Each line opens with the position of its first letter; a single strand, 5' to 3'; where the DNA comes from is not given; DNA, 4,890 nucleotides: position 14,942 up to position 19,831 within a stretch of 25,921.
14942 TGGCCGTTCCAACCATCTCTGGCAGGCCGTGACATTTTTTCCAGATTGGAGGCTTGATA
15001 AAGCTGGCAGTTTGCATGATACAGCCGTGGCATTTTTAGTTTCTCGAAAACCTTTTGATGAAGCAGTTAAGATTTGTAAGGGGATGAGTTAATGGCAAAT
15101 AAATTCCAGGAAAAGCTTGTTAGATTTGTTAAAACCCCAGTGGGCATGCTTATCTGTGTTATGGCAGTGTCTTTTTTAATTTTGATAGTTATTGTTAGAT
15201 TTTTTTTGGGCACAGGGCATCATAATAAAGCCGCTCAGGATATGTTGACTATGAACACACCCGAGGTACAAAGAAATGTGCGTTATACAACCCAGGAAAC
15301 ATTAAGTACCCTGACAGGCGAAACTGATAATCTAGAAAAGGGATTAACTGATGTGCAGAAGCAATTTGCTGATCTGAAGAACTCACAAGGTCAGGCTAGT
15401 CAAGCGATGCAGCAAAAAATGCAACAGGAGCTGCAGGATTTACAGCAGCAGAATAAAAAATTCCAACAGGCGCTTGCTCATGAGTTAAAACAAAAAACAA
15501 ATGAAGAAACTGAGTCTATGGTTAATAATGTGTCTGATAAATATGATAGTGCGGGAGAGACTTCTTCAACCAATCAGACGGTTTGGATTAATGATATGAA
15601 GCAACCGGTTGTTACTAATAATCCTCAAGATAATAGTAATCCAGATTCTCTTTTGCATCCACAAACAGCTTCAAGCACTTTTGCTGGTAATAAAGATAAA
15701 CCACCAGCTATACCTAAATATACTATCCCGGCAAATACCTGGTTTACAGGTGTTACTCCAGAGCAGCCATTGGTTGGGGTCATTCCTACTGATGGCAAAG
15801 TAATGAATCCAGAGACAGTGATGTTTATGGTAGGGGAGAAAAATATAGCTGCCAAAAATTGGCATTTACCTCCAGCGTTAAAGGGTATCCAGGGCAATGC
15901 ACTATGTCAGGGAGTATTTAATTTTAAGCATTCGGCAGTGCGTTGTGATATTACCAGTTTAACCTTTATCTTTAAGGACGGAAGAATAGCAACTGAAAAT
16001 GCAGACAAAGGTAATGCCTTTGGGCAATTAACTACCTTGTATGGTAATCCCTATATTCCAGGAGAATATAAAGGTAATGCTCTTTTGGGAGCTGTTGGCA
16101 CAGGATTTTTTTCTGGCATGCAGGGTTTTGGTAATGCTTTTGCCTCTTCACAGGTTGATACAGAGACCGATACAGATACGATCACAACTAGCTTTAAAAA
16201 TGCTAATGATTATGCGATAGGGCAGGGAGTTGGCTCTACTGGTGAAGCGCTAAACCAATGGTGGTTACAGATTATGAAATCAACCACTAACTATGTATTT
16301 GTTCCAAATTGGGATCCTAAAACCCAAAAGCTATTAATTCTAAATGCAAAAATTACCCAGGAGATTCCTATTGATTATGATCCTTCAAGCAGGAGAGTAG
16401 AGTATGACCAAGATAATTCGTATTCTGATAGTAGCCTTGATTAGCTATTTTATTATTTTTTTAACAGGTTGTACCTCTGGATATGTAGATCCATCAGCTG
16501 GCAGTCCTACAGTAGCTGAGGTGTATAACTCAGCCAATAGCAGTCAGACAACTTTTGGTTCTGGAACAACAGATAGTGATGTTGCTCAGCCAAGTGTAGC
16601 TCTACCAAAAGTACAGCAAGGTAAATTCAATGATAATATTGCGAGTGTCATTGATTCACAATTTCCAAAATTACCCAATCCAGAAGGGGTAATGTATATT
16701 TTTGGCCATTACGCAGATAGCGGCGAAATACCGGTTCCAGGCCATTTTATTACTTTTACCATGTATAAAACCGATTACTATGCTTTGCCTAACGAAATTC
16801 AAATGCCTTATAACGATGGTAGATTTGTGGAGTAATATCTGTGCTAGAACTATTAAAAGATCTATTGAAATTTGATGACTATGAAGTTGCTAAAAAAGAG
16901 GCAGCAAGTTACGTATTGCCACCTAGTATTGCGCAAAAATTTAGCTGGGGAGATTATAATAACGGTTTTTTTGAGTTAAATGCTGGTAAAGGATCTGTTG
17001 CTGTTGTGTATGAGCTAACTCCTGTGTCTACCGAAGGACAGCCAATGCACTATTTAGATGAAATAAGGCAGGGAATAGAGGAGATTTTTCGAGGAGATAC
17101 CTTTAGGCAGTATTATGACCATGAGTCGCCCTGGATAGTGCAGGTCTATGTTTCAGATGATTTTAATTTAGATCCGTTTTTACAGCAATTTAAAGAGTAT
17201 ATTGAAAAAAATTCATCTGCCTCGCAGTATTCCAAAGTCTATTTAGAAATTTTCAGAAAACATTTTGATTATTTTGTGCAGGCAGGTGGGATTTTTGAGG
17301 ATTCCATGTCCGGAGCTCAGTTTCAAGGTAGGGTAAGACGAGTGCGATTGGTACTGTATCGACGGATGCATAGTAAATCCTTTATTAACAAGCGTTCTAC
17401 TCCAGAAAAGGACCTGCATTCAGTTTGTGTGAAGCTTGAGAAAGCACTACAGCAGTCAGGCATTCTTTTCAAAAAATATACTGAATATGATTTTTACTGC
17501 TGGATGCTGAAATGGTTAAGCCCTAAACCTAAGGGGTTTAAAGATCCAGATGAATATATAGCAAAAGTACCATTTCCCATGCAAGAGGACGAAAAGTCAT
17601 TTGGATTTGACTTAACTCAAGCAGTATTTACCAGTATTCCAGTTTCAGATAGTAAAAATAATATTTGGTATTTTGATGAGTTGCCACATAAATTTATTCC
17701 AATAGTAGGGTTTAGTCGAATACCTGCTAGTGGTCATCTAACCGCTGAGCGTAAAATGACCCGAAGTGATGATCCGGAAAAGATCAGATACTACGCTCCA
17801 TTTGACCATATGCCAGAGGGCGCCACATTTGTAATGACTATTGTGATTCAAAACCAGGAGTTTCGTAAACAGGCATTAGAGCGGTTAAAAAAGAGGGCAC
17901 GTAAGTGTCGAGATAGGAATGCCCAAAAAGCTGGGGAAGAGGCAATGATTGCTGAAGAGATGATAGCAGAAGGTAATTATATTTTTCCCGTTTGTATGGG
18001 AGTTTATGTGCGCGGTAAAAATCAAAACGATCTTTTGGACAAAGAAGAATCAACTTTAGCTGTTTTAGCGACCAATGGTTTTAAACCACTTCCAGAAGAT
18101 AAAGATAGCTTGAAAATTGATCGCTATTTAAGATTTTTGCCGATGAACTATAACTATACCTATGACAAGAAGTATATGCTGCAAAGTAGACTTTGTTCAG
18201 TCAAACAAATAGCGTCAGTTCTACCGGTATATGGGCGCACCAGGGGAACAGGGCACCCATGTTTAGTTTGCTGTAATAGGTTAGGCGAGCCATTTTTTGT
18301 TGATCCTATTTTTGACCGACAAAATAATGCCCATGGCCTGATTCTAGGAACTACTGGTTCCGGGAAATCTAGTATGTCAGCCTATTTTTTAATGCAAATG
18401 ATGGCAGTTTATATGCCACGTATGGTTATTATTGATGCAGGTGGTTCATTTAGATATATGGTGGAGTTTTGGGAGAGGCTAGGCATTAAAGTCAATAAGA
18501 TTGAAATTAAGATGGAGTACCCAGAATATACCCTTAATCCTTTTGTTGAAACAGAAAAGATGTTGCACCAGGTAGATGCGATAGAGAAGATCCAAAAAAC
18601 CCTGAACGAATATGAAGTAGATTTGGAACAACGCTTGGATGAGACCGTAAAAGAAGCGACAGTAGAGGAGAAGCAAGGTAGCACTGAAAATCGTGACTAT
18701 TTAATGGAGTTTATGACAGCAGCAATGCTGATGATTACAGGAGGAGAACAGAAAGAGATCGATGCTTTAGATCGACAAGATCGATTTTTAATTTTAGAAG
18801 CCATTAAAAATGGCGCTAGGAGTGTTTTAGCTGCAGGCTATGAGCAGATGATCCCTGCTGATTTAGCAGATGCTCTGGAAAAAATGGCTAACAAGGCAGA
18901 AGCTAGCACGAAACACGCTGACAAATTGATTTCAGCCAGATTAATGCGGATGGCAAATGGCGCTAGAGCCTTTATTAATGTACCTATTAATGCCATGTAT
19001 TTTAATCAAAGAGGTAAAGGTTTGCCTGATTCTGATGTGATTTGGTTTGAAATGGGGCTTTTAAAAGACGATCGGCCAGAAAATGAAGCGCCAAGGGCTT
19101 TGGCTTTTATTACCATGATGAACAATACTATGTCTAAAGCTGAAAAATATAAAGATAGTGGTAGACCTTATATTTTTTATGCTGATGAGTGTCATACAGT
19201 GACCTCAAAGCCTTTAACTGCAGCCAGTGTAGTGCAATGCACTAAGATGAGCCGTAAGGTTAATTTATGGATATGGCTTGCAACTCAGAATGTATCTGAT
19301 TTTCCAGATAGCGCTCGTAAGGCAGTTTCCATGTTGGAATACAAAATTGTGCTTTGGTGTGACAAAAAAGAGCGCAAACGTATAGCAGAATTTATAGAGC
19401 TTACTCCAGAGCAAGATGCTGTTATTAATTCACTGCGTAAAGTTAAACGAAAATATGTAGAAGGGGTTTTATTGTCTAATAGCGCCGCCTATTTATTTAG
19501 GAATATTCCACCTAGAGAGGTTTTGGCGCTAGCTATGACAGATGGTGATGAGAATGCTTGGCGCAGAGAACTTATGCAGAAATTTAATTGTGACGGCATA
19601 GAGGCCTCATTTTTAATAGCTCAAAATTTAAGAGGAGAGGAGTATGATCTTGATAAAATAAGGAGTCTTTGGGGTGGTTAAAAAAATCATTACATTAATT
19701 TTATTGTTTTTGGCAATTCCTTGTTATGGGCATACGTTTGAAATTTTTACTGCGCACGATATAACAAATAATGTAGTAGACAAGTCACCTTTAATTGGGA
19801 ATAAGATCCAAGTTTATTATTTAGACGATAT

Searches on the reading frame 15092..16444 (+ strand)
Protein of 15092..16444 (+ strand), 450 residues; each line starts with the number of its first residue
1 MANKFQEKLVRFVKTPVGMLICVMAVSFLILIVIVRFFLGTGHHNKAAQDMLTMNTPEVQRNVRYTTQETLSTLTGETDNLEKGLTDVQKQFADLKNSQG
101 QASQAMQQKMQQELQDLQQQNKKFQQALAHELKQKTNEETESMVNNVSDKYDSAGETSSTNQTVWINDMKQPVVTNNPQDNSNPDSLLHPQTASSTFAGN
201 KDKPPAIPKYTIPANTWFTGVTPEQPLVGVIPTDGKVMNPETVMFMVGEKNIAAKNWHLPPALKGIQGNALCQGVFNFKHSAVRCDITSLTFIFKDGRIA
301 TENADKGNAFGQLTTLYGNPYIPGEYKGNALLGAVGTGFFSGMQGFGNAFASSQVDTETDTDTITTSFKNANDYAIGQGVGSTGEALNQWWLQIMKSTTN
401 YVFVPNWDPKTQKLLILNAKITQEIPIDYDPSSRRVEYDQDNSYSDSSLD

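Call 72: search_protein_families(library=ncbifam, proteins=[window:15092-16444:+], max_evalue=0.00001)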
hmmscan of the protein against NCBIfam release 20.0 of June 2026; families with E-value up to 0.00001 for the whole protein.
window:15092-16444:+ (450 aa): 1 family
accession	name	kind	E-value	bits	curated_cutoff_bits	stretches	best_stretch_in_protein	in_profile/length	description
TIGR03752.1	conj_TIGR03752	hypoth_equivalog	2e-39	136.2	241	1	21-439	6-471/471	TIGR03752 family integrating conjugative element protein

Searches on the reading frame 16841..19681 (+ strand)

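Call 72: search_protein_families(library=ncbifam, proteins=[window:16841-19681:+], max_evalue=0.00001)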
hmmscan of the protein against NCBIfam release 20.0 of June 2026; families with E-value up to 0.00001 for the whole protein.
window:16841-19681:+ (946 aa): 6 families
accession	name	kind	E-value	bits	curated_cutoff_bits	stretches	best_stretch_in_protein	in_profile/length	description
TIGR03744.1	traC_PFL_4706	equivalog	2.6e-235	783.3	520.6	1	19-930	4-887/892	conjugative transfer ATPase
TIGR02746.1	TraC-F-type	equivalog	1.9e-24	85.6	567.05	1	99-913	53-784/800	type IV secretion system protein TraC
TIGR00929.1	VirB4_CagE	subfamily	2.2e-24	85.7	643.1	1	331-873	270-735/792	VirB4 family type IV secretion/conjugal transfer ATPase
NF045975.1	VirB4_plasma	equivalog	1.9e-13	49.1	590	1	710-848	692-840/894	Mbov_0397 family ICE element conjugal transfer ATPase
NF045971.1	conju_CD1110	equivalog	2.3e-12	46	325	1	752-863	603-716/752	VirB4-like conjugal transfer ATPase, CD1110 family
NF010447.0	PRK13873.1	equivalog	1.7e-07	29.6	1020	0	494-608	439-551/815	conjugal transfer protein TrbE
